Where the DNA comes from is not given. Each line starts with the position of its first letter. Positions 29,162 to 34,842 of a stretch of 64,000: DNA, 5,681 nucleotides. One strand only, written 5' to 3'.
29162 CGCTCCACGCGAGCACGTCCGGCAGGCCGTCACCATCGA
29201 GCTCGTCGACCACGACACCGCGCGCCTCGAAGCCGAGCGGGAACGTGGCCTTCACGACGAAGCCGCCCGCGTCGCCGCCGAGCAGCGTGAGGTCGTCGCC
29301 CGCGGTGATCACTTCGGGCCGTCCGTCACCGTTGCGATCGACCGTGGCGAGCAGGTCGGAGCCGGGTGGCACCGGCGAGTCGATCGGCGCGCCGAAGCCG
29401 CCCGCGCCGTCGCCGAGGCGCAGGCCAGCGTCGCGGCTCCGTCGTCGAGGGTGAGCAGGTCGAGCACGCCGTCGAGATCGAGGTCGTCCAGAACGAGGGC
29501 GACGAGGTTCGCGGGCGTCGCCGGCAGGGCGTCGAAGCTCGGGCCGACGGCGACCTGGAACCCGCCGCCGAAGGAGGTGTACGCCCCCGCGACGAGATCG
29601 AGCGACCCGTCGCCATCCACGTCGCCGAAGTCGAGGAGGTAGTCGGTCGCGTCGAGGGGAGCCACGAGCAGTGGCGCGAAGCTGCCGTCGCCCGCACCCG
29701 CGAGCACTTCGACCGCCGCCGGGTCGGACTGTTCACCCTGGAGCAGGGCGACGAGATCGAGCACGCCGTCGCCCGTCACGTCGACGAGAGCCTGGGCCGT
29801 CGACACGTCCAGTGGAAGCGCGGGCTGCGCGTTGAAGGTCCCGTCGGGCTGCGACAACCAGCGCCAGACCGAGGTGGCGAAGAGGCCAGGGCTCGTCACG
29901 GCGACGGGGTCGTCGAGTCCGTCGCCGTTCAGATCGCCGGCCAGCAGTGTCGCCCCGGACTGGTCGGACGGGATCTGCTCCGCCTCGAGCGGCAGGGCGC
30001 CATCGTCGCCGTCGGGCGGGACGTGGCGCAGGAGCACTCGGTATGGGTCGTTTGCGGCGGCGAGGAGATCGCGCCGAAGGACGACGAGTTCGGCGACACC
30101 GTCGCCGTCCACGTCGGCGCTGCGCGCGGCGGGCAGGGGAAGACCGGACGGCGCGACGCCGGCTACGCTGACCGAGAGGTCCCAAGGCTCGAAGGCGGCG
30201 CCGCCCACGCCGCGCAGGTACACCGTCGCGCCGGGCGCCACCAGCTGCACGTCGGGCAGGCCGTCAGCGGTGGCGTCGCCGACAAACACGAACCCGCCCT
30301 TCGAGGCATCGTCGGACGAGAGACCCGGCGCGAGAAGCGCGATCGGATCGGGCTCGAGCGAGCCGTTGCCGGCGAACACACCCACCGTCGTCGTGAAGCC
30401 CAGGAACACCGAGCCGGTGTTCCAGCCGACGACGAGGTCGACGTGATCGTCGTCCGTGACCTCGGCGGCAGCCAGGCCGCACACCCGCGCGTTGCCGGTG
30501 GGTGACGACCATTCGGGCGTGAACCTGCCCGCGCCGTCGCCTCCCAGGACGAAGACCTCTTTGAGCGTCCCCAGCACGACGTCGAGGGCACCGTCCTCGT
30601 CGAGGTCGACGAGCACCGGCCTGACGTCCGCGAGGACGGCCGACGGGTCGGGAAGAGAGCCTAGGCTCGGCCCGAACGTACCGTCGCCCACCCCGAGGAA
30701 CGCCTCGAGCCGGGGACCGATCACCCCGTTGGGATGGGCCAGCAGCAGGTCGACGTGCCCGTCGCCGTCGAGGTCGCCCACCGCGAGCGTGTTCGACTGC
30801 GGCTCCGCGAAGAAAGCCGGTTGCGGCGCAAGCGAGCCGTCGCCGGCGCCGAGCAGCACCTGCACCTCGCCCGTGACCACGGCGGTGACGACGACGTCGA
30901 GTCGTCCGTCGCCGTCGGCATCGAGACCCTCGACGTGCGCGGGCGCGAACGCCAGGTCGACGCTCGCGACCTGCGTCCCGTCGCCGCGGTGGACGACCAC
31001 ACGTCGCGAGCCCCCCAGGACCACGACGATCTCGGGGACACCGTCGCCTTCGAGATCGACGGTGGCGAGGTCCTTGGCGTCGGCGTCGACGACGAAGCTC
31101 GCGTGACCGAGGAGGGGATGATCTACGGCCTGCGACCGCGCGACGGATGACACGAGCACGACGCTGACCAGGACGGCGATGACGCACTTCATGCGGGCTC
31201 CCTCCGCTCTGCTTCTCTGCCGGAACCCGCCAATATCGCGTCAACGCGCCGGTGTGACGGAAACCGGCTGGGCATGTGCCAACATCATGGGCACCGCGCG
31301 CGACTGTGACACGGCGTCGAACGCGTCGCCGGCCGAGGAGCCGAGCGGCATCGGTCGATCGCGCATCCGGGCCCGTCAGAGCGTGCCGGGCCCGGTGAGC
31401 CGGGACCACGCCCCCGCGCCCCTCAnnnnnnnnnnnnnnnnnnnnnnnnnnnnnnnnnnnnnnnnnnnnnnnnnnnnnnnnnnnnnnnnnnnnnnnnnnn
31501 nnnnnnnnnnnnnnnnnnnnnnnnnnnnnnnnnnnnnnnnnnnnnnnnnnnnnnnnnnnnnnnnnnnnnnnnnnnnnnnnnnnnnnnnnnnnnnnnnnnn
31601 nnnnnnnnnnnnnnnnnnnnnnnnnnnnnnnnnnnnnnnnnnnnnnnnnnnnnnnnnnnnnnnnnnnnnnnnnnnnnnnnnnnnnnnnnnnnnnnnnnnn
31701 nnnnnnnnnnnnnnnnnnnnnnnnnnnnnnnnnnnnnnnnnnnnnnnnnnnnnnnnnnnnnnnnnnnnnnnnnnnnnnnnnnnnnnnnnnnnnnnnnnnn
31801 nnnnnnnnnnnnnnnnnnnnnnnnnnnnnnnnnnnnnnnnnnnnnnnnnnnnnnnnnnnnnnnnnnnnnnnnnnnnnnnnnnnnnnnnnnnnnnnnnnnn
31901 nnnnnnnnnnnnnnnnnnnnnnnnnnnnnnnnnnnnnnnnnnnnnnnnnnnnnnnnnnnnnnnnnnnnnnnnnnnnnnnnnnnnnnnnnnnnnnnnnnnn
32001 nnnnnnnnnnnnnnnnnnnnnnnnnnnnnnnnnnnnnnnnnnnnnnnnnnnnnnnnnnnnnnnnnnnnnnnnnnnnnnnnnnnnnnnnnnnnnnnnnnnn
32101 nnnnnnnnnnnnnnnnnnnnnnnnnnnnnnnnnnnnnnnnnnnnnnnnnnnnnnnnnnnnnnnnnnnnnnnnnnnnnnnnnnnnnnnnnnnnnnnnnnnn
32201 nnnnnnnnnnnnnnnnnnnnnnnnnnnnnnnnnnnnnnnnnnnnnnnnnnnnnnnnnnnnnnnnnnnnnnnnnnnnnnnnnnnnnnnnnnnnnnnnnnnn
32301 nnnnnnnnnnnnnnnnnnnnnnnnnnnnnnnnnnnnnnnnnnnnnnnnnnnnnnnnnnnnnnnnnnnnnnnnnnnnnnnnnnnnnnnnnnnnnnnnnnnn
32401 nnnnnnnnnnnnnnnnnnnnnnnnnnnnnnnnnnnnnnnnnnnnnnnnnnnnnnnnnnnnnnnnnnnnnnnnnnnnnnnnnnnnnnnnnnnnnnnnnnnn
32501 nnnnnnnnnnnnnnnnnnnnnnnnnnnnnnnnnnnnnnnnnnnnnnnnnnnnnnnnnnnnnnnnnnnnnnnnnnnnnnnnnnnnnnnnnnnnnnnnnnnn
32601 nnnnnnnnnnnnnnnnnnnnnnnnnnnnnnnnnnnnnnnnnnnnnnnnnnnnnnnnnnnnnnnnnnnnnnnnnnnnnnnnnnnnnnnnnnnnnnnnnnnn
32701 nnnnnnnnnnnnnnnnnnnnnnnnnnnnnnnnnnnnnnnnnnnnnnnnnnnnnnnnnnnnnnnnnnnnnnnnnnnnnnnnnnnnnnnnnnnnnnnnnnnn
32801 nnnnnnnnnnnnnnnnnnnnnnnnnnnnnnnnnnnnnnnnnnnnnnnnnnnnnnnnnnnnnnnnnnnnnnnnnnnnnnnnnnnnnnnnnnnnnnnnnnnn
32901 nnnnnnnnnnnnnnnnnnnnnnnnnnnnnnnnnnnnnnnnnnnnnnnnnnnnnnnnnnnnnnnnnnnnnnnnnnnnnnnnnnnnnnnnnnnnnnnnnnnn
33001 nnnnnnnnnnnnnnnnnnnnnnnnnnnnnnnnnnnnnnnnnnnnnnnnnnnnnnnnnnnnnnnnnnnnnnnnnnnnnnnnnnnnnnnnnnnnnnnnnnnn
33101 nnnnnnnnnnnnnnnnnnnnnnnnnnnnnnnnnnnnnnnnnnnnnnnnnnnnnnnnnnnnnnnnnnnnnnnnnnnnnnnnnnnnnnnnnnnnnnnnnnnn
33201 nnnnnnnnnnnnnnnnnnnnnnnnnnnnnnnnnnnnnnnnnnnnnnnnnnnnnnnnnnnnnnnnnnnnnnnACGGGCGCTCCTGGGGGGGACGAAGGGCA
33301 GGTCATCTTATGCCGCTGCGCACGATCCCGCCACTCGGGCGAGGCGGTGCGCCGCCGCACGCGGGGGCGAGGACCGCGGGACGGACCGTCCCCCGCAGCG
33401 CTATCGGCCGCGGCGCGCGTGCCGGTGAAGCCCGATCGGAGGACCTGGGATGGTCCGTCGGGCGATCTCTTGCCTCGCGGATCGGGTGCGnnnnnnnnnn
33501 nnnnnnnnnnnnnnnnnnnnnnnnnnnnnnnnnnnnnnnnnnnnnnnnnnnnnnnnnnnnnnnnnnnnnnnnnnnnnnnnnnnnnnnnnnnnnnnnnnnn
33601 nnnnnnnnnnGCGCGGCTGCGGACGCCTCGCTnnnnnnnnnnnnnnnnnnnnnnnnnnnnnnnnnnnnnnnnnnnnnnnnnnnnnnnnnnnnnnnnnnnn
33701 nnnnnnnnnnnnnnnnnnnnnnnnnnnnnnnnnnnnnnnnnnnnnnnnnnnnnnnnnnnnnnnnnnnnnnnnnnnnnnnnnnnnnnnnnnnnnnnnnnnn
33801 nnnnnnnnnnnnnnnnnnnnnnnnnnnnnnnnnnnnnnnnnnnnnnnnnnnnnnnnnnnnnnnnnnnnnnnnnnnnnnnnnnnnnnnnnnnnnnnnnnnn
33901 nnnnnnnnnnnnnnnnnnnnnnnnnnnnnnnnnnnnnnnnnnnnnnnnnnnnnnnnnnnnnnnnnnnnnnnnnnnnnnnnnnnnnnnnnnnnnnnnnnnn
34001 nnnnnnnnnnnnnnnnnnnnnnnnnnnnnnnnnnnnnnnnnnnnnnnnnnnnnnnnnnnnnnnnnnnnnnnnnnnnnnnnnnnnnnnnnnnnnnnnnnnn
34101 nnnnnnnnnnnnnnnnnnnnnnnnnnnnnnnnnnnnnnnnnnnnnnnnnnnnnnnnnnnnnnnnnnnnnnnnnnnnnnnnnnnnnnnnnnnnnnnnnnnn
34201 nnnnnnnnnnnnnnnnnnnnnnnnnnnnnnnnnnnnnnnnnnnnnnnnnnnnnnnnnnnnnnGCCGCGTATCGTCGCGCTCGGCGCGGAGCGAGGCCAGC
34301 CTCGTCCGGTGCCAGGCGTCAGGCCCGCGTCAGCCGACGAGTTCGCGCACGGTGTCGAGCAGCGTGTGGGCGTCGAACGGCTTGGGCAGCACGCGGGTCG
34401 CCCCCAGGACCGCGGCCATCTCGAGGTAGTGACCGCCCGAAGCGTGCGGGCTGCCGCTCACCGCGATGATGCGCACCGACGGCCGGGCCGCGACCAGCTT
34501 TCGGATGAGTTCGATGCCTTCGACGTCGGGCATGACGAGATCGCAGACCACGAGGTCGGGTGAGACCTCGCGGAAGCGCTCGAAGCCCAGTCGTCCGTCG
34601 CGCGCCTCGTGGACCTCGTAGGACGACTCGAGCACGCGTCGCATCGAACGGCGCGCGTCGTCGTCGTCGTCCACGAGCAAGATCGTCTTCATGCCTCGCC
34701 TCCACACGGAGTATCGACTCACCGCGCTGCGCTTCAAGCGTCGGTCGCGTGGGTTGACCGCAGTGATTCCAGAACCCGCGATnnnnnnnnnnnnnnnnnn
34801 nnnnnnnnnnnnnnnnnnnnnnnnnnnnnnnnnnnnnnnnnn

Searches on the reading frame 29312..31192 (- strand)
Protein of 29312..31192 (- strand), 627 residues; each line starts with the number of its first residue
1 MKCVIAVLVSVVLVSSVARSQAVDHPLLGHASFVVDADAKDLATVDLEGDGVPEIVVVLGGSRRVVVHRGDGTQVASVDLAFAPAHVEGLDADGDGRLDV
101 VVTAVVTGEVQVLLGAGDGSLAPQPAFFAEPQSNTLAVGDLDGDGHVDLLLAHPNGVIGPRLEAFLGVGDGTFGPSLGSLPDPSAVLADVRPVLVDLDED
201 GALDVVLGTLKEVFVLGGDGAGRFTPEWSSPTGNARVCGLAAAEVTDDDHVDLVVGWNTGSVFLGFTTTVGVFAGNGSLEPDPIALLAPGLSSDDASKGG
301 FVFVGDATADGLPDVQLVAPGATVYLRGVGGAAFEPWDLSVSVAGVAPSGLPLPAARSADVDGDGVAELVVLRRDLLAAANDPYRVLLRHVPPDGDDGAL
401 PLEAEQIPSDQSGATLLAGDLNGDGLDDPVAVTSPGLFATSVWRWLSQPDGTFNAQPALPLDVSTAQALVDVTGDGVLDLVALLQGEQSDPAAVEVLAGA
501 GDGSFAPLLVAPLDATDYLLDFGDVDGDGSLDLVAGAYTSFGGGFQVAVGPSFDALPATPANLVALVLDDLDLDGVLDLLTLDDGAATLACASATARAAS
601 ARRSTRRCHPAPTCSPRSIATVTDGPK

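Call 65: search_protein_families(library=pfam, proteins=[window:29312-31192:-], max_evalue=0.001)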
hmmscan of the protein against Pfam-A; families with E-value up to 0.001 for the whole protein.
window:29312-31192:- (627 aa): 2 families
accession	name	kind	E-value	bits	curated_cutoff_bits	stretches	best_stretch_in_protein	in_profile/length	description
PF13517.12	FG-GAP_3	-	9.1e-36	122.7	26.9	7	91-150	1-60/61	FG-GAP-like repeat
PF01839.29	FG-GAP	-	4.5e-16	58.8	22.1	1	413-437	2-25/37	FG-GAP repeat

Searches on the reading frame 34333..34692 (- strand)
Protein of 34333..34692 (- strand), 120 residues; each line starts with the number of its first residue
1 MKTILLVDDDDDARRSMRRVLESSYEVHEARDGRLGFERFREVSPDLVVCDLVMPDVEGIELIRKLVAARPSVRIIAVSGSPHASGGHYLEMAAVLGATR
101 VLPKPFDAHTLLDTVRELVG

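Call 65: search_protein_families(library=pfam, proteins=[window:34333-34692:-], max_evalue=0.001)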
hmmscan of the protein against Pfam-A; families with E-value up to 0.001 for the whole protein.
window:34333-34692:- (120 aa): 1 family
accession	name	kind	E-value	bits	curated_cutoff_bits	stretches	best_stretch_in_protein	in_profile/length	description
PF00072.30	Response_reg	-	1.3e-22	80.5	30.2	1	4-115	1-110/111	Response regulator receiver domain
